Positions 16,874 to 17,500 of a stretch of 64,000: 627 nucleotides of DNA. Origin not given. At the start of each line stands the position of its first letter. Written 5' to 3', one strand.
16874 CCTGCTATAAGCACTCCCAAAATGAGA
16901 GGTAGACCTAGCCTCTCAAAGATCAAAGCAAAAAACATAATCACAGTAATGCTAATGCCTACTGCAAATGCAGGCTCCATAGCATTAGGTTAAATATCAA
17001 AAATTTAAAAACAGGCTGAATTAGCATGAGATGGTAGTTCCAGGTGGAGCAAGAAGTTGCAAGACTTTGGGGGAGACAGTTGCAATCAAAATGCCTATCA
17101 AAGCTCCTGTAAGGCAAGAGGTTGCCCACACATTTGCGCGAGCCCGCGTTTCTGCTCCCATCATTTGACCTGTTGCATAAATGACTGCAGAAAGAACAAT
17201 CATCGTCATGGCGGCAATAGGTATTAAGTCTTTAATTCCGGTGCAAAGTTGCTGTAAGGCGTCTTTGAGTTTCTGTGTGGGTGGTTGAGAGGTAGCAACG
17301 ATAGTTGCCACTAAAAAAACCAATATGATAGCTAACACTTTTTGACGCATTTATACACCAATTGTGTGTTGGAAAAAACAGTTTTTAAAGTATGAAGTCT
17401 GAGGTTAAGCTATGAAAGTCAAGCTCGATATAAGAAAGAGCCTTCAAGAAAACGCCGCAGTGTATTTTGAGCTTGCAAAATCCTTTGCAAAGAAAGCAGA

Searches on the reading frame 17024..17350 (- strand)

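Call 5: search_protein_families(library=pfam, proteins=[window:17024-17350:-], max_evalue=1)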
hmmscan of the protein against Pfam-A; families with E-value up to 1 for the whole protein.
window:17024-17350:- (109 aa): 4 families
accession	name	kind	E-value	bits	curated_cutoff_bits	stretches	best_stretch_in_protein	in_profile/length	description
PF04956.18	TrbC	-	0.0005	20.7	27.9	1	5-94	15-92/98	TrbC/VIRB2 pilin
PF18895.5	T4SS_pilin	-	0.00091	19.7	26.6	1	26-92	3-67/71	Type IV secretion system pilin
PF04846.18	Herpes_pp38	-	0.017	15.5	26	1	47-90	17-61/63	Herpesvirus pp38 phosphoprotein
PF10745.14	DUF2530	-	0.043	14.5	25.5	1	49-92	15-58/77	Protein of unknown function (DUF2530)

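Call 6: search_protein_families(library=ncbifam, proteins=[window:17024-17350:-], max_evalue=1)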
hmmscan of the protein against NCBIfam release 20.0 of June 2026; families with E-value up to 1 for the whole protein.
window:17024-17350:- (109 aa): 5 families
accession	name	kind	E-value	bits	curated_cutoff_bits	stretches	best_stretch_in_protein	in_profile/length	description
NF033899.1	T4SS_pilin_TrwL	exception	3.7e-06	27.2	100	1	4-71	17-82/103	VirB2 family type IV secretion system major pilin TrwL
TIGR03426.1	shape_MreD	equivalog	0.013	15.5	34.85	1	42-90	98-146/154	rod shape-determining protein MreD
TIGR00808.1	malonate_madM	equivalog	0.057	13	236.3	1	46-100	136-190/254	malonate transporter subunit MadM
NF053579.1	LolA3_fam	equivalog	0.061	12.8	83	1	1-40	1-39/232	LolA3 family protein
NF042915.1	MAB_1171c_fam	subfamily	0.067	12.2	100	1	6-91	26-112/362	MAB_1171c family putative transporter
